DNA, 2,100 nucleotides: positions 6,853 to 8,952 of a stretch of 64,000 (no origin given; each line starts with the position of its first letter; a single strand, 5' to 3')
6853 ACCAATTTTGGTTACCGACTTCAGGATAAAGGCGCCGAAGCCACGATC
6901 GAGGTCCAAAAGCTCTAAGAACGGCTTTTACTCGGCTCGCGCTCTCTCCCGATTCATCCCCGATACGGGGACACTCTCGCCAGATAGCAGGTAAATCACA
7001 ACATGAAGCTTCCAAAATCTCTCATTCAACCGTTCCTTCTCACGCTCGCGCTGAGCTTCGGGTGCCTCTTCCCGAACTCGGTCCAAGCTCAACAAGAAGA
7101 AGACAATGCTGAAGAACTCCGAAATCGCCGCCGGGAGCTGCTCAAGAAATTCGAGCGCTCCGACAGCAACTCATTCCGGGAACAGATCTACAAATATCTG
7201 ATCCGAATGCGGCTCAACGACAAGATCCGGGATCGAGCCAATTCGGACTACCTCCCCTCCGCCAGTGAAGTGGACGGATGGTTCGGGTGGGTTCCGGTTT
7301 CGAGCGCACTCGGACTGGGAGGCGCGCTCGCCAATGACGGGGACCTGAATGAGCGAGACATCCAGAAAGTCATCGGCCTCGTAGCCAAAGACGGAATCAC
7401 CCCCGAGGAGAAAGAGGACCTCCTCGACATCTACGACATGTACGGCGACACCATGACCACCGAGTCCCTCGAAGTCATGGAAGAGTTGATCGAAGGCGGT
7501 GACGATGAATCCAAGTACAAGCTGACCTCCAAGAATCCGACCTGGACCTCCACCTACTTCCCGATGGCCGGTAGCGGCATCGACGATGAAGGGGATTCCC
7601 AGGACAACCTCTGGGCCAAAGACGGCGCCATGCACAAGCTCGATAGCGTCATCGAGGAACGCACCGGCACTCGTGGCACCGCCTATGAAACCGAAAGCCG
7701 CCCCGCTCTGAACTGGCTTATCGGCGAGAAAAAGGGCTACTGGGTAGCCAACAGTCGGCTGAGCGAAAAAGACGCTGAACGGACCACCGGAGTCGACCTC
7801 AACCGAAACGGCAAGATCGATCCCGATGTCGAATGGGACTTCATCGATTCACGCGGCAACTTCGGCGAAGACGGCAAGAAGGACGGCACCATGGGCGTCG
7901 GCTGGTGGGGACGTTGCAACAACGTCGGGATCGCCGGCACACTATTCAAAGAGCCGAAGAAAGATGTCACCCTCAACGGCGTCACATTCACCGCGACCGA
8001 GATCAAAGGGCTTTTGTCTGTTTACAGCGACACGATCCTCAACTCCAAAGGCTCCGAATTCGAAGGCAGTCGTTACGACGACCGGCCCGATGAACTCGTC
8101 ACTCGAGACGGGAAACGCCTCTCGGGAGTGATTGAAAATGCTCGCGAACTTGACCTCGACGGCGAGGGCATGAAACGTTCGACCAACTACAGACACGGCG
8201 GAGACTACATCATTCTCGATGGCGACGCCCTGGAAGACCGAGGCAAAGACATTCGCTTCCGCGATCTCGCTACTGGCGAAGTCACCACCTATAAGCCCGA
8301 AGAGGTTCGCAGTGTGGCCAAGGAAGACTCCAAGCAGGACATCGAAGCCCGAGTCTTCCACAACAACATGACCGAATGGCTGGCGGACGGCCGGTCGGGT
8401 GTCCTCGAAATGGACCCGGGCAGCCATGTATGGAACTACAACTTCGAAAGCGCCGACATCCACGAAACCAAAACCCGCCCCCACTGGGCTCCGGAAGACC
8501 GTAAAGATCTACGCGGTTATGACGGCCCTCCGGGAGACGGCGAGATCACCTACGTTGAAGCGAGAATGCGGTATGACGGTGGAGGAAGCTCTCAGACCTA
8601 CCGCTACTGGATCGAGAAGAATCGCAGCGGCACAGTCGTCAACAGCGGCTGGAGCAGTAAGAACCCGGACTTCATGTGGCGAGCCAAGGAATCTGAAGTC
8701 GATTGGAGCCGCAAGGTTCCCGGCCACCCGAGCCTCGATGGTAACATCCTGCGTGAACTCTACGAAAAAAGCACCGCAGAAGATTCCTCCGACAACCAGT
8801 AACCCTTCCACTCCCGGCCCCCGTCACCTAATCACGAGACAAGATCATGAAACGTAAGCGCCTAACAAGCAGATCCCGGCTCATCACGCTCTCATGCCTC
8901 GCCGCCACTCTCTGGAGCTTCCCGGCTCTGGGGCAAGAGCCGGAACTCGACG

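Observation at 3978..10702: Tandem three-gene family of secreted Cys/His-motif proteins with an embedded small secreted protein and an orphan Flp pilin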

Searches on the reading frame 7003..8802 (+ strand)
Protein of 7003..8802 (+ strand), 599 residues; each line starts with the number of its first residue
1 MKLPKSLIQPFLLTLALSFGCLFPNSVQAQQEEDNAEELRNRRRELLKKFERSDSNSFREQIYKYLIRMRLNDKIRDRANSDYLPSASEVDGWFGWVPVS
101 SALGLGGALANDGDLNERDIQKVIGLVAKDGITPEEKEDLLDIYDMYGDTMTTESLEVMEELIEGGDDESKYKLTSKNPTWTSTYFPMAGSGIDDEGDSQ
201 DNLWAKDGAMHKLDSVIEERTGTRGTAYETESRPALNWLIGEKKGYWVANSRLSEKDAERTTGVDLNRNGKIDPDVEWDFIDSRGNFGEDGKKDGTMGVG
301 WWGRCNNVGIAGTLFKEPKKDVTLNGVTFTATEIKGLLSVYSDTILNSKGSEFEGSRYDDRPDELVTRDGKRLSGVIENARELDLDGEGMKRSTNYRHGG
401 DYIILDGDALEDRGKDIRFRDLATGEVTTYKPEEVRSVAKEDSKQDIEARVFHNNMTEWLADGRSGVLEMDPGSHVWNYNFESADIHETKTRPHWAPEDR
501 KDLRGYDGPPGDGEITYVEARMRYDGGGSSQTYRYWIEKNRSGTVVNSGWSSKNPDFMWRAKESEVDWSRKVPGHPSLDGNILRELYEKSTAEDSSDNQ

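Call 5: search_protein_families(library=pfam, proteins=[window:7003-8802:+], max_evalue=1)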
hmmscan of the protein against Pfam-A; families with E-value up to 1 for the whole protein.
window:7003-8802:+ (599 aa): 1 family
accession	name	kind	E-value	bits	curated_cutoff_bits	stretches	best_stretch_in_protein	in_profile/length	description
PF16683.11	TGase_elicitor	-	4.7e-11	42.5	25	2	290-361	107-181/361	Transglutaminase elicitor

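Call 6: search_protein_families(library=ncbifam, proteins=[window:7003-8802:+], max_evalue=1)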
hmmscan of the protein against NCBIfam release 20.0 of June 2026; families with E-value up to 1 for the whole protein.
window:7003-8802:+ (599 aa): 0 families

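Call 7: search_solved_structures(query=window:7003-8802:+, max_evalue=10)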
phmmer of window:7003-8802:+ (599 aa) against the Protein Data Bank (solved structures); distinct sequences matched with E-value up to 10: 4.
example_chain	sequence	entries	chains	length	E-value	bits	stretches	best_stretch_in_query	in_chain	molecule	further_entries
3tw5_A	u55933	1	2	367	0.0059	18.7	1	289-360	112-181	Transglutaminase elicitor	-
7sc2_A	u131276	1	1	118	0.79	11.6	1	110-179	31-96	Troponin C, slow skeletal and cardiac muscles,Troponin I, cardiac muscle chimera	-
5vln_A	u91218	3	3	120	0.82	11.6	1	110-179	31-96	Troponin C, slow skeletal and cardiac muscles,Troponin I, cardiac muscle | Troponin C, Troponin I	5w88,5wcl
6mv3_A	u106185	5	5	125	0.91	11.4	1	110-179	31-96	Troponin C, slow skeletal and cardiac muscles,Troponin I, cardiac muscle chimera | Troponin C, slow skeletal and cardiac muscles,Troponin I, cardiac muscle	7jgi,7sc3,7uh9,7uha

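Call 8: search_solved_structures(query=window:7003-8802:+, max_evalue=0.01, show_alignments=1)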
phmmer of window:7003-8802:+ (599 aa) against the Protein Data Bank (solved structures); distinct sequences matched with E-value up to 0.01: 1.
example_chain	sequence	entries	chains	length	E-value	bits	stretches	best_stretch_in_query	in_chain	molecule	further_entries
3tw5_A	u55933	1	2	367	0.0059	18.7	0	289-360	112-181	Transglutaminase elicitor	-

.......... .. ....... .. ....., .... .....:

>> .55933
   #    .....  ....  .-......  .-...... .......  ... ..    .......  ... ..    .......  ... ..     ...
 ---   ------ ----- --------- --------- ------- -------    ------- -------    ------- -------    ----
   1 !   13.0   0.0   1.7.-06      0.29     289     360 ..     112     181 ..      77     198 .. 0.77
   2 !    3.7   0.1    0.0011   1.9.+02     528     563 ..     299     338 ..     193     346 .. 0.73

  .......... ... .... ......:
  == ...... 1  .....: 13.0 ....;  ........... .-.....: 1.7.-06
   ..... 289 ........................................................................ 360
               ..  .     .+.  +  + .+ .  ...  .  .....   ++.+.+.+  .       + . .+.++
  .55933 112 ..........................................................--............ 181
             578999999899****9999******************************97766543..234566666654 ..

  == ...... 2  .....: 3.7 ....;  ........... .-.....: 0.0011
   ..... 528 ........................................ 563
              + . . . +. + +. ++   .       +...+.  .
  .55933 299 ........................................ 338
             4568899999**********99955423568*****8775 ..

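Call 10: find_homologous_proteins(query=window:7003-8802:+, max_evalue=0.001)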
Query window:7003-8802:+ (599 aa): 91 proteins with E <= 0.001 among 8000 candidates.
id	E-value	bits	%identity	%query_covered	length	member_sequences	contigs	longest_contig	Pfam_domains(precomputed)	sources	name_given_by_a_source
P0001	0.0e+0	1374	100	100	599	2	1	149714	PF16683.12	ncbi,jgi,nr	ncbi:MAG: hypothetical protein QF752_00110 [Planctomycetota bacterium]|jgi:hypothetical protein|nr:h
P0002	1.3e-239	815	63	98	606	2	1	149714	PF16683.12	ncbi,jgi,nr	ncbi:MAG: hypothetical protein QF752_00095 [Planctomycetota bacterium]|jgi:hypothetical protein|nr:h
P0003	2.4e-236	804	60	98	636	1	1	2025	PF16683.12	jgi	jgi:hypothetical protein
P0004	4.2e-222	757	58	99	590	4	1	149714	PF16683.12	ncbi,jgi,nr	ncbi:MAG: hypothetical protein QF752_00115 [Planctomycetota bacterium]|jgi:hypothetical protein|nr:h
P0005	8.1e-194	664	51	99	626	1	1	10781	-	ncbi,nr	ncbi:MAG: hypothetical protein HY720_22620 [Planctomycetes bacterium]|nr:hypothetical protein [Planc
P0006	5.1e-188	645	51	97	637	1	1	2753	-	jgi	jgi:hypothetical protein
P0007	4.7e-114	401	44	79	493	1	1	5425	PF16683.12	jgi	jgi:hypothetical protein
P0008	1.9e-111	392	45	79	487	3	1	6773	PF16683.12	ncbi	-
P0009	1.0e-109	386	49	68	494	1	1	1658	PF16683.12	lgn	-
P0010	3.9e-109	384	42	82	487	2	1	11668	PF16683.12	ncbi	ncbi:MAG: hypothetical protein ACOZIN_13855 [Myxococcota bacterium]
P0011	7.4e-109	383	43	81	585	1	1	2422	PF16683.12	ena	-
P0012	1.9e-107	379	43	81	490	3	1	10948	PF16683.12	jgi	jgi:hypothetical protein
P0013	4.5e-107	377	43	77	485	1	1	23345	PF16683.12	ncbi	-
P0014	4.7e-107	377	46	71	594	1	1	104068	PF16683.12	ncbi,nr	ncbi:MAG: hypothetical protein HYZ28_20750 [Myxococcales bacterium]|nr:hypothetical protein [Myxococ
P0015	1.0e-106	376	43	81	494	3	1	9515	PF16683.12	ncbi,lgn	-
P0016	1.4e-106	376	43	81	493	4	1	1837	PF16683.12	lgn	-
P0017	1.8e-106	375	43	79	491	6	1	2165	PF16683.12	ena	-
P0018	1.8e-105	372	41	81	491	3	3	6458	PF16683.12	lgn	-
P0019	2.1e-105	372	43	77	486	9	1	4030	PF16683.12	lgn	-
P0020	2.9e-105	372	42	79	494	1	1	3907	PF16683.12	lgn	-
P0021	2.8e-104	368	46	70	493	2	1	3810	PF16683.12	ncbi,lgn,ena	-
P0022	8.8e-104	367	40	81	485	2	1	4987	PF16683.12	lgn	-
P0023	1.5e-103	366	42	80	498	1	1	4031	PF16683.12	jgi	jgi:hypothetical protein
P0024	2.8e-103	365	42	79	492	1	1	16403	PF16683.12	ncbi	-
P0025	3.1e-103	365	42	79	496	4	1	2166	PF16683.12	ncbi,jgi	-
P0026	9.1e-103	363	45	70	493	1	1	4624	PF16683.12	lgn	-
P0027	2.0e-102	362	45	69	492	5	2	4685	PF16683.12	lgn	-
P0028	2.5e-102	362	41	79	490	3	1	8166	PF16683.12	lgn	-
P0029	4.4e-102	361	41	77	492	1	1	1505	PF16683.12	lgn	-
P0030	4.5e-102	361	45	69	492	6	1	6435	PF16683.12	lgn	-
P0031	5.9e-102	361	46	69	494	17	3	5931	PF16683.12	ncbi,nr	ncbi:MAG: hypothetical protein INH41_23995 [Myxococcaceae bacterium]|nr:hypothetical protein [Myxoco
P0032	1.3e-101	359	45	70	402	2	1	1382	PF16683.12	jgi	jgi:hypothetical protein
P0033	1.6e-101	359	41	79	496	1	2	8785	PF16683.12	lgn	-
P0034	2.9e-101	358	41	79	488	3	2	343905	PF16683.12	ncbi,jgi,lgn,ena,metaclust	metaclust:\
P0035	3.4e-101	358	41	79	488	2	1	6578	PF16683.12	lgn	-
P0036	3.4e-101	358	40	81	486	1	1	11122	PF16683.12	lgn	-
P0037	5.1e-101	357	45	69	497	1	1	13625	PF16683.12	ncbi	-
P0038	5.1e-101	357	45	68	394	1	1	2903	PF16683.12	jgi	-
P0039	2.3e-100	355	41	77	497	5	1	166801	PF16683.12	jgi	jgi:hypothetical protein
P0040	2.3e-100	355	41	79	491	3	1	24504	PF16683.12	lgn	-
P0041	4.8e-100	354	40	81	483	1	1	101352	PF16683.12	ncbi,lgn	-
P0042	5.1e-100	354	41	79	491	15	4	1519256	PF16683.12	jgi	jgi:hypothetical protein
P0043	6.7e-100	354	41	80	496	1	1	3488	PF16683.12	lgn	-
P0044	9.7e-100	353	45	68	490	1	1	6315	PF16683.12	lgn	-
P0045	1.3e-99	353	42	79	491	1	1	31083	PF16683.12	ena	-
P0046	2.6e-99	352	41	81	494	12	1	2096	PF16683.12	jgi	jgi:hypothetical protein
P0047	5.3e-99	351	41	79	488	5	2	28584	PF16683.12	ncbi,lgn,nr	ncbi:MAG: hypothetical protein GQE15_37380 [Archangiaceae bacterium]|nr:hypothetical protein [Archan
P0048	1.0e-98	350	41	77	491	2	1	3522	PF16683.12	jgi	jgi:hypothetical protein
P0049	2.0e-98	349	40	80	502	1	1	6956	PF16683.12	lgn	-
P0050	2.2e-98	349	43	71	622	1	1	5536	PF16683.12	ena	-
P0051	2.9e-98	348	43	70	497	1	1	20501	PF16683.12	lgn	-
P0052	3.2e-98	348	45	68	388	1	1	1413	PF16683.12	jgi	jgi:hypothetical protein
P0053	3.5e-98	348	40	81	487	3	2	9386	PF16683.12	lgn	-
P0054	8.0e-98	347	39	81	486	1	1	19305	PF16683.12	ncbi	ncbi:MAG: hypothetical protein ACO1OB_32350 [Archangium sp.]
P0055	1.8e-97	346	43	71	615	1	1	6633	PF16683.12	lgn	-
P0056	8.3e-96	340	45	71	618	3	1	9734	PF16683.12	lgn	-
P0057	9.9e-96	340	43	70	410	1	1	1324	PF16683.12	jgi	jgi:hypothetical protein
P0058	4.6e-94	335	38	72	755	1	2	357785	PF16683.12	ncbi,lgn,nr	ncbi:MAG: hypothetical protein H6728_09475 [Myxococcales bacterium]|nr:hypothetical protein [Myxococ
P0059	6.8e-94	334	43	71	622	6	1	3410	PF16683.12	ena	-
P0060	1.0e-93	333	38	77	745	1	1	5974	PF16683.12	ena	-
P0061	2.2e-93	332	40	77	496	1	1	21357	PF16683.12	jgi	jgi:hypothetical protein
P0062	2.3e-93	332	43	71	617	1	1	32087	PF16683.12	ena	-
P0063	6.7e-92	327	42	69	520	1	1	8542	PF16683.12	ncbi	-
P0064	4.0e-91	325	38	70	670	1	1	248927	PF16683.12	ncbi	ncbi:MAG: hypothetical protein ABIJ09_10670 [Pseudomonadota bacterium]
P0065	3.6e-89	318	37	72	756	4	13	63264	PF16683.12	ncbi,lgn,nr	ncbi:hypothetical protein L6R29_11735 [Myxococcota bacterium]|nr:hypothetical protein [Myxococcota b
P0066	3.1e-88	315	36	72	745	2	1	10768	PF16683.12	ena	-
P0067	5.2e-87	311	38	70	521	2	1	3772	PF16683.12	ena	-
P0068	1.3e-86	310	37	72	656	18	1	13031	PF16683.12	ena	-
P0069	2.7e-86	309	33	82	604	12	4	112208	PF16683.12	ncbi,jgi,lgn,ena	-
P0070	9.3e-86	307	37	68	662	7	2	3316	PF16683.12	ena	-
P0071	2.1e-85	306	36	69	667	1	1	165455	PF16683.12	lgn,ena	-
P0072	1.3e-84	303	38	72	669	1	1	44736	PF16683.12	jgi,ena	-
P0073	1.8e-84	303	37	72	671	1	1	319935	PF16683.12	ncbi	ncbi:MAG: hypothetical protein ABIJ09_01040 [Pseudomonadota bacterium]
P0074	1.9e-83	299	35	73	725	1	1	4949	PF16683.12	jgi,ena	-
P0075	4.6e-82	295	33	79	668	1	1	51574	PF16683.12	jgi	jgi:hypothetical protein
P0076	5.5e-82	295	35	73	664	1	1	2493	PF16683.12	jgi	-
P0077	6.8e-81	291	35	68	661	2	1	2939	PF16683.12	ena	-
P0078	9.0e-81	291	36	71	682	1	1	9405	PF16683.12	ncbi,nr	ncbi:MAG: hypothetical protein JXR83_01195 [Deltaproteobacteria bacterium]|nr:hypothetical protein [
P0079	2.3e-80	289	36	73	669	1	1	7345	PF16683.12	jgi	-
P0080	3.4e-80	289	41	51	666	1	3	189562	PF16683.12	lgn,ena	-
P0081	5.4e-80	288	36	57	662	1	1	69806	PF16683.12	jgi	-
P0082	2.4e-78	283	36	71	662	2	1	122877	PF16683.12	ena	-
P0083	9.0e-78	281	36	70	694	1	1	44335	PF16683.12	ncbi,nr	ncbi:MAG: hypothetical protein JXR83_20570 [Deltaproteobacteria bacterium]|nr:hypothetical protein [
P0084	4.3e-77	278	38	70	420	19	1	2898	PF16683.12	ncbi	-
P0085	2.5e-76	276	43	60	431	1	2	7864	PF16683.12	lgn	-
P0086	6.7e-75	271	39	71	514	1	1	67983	PF16683.12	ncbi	ncbi:hypothetical protein ACFL6C_00445 [Myxococcota bacterium]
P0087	3.0e-70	256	31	73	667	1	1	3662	PF16683.12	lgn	-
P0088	2.4e-67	246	37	70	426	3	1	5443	PF16683.12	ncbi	-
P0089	6.1e-67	245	36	70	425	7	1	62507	PF16683.12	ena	-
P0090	2.3e-66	243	37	69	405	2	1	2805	PF16683.12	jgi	jgi:hypothetical protein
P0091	2.4e-66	243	45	45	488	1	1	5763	PF16683.12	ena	-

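Call 29: find_encoding_contigs(protein=P0005, flank=6000, max_places=3)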
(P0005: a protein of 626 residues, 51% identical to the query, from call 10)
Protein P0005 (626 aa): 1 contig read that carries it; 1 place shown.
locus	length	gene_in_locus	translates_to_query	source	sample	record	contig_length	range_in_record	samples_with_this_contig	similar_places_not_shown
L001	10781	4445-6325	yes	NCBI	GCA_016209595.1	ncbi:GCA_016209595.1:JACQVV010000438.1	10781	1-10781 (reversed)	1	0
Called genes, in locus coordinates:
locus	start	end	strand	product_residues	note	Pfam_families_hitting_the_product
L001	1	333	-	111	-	PF01553:Acyltransferase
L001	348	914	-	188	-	PF08207:EFP_N, PF01132:EFP, PF09285:Elong-fact-P_C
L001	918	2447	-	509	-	PF03692:CxxCxxCC (faint), PF09924:LPG_synthase_C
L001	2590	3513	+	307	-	PF01063:Aminotran_4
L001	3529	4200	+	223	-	PF01325:Fe_dep_repress, PF13545:HTH_Crp_2 (faint), PF12802:MarR_2 (weak), PF13412:HTH_24 (weak), PF02742:Fe_dep_repr_C, PF04023:FeoA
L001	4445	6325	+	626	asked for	-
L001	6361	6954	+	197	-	-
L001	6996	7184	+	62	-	PF04964:Flp_Fap (weak)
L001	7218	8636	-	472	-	PF00171:Aldedh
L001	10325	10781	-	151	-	?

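Call 30: find_encoding_contigs(protein=P0014, flank=6000, max_places=3)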
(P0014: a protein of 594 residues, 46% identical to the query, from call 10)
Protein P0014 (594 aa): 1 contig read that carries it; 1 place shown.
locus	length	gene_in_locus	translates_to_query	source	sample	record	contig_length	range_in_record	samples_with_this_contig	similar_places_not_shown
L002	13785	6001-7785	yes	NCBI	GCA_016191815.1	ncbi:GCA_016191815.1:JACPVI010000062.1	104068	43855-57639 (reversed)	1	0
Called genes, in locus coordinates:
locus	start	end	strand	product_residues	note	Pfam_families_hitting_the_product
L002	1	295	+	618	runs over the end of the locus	PF04055:Radical_SAM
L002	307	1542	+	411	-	PF05593:RHS_repeat (faint), PF25023:TEN_YD-shell (faint), PF12895:ANAPC3 (faint), PF00515:TPR_1 (faint), PF07719:TPR_2 (faint), PF13176:TPR_7 (faint), PF13432:TPR_16 (weak), PF14559:TPR_19 (weak), +3 more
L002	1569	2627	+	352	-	-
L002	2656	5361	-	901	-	PF00990:GGDEF, PF13581:HATPase_c_2 (weak)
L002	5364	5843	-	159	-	-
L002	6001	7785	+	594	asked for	PF16683:TGase_elicitor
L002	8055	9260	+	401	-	PF13485:Peptidase_MA_2 (faint)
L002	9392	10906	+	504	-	-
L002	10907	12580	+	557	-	PF13432:TPR_16 (weak)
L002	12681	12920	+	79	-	-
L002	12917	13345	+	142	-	PF01850:PIN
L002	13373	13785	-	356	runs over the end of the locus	PF03372:Exo_endo_phos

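Call 33: find_encoding_contigs(protein=P0006, flank=6000, max_places=3)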
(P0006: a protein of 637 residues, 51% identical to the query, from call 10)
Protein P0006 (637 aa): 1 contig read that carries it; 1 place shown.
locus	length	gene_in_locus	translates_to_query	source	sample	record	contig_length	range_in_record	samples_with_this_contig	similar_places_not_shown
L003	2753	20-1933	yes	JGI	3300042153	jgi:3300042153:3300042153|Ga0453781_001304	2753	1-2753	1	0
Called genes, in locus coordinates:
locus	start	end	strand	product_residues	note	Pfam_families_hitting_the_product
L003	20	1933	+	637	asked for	-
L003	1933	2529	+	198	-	-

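Call 36: predict_structure(alignment_id=A2)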
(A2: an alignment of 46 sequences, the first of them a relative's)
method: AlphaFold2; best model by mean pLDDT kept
length: 599 residues; sequences in the alignment: 46
mean_pLDDT: 87.1   pTM: 0.83
mean pLDDT of the five models: 87.1, 86.6, 85.6, 84.4, 82.7
residues with pLDDT >= 90: 350; 70-90: 199; 50-70: 24; < 50: 26
segments of 3 or more residues with pLDDT < 50: 1-23, 597-599
pLDDT, mean of each block of 10 residues (from residue 1): 38 45 56 78 85 82 81 71 83 78 88 88 93 91 92 93 90 93 84 83 91 96 94 93 92 95 95 96 87 90 82 94 97 95 88 87 95 95 90 69 93 97 92 97 85 96 92 77 96 96 92 97 80 96 93 92 90 90 97 62
secondary structure, 60 per line:
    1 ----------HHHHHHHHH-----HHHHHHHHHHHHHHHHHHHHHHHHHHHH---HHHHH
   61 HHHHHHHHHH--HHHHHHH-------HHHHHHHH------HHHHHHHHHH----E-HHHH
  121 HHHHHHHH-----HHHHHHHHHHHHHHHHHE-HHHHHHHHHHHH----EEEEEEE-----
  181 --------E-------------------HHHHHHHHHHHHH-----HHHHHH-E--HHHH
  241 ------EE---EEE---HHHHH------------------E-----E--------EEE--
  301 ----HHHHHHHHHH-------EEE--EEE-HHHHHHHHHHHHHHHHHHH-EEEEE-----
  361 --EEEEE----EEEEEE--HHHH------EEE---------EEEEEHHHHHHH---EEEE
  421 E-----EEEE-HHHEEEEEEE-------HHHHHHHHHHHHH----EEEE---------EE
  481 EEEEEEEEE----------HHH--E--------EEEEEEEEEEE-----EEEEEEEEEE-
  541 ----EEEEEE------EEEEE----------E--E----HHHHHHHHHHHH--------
elements in order: H11-19 H25-52 H56-70 H73-79 H87-94 H101-110 H117-128 H134-150 H153-164 E169-175 H209-221 H227-232 H237-240 E252-254 H258-262 E296-298 H305-314 E322-324 E327-329 H331-349 E351-355 E363-367 E372-377 H380-383 E390-392 E402-406 H407-413 E417-421 E427-430 E435-441 H449-461 E466-469 E479-489 E514-524 E530-539 E545-550 E557-561 H580-591

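Call 38: search_protein_representatives(protein=window:7003-8802:+)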
Query: 599 residues. Proteins with E-value up to 0.001 (for the whole library): 238; up to 1e-10: 91; up to 1e-30: 32. The best 150 are listed.
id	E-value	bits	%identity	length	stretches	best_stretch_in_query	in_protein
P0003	7.6e-237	804.4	63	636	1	30-593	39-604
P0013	1.4e-107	377.4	50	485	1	178-592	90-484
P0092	5.2e-107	375.6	99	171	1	131-301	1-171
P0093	4.0e-100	352.8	46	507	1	169-592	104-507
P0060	3.2e-94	333.3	47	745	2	286-590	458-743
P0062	7.4e-94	332.1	45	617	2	166-590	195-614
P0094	1.0e-89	318.5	45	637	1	177-590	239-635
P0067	1.6e-87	311.2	44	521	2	288-590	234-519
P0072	4.0e-85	303.3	44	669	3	286-589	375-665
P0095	4.5e-81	289.9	43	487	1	174-590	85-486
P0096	8.9e-77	275.7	42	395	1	188-593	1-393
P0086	2.1e-75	271.2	41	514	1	166-591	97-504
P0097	1.2e-74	268.7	37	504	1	172-593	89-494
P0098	2.5e-72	261.1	38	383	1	170-563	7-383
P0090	7.3e-67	243.0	40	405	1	180-590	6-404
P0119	2.5e-27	112.4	41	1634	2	171-361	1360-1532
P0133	4.6e-19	85.1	36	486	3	298-363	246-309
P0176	1.8e-10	56.7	29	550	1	19-163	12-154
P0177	2.0e-10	56.6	43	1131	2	290-361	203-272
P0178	2.5e-10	56.3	32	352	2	448-592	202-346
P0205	4.7e-08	48.7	30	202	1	32-161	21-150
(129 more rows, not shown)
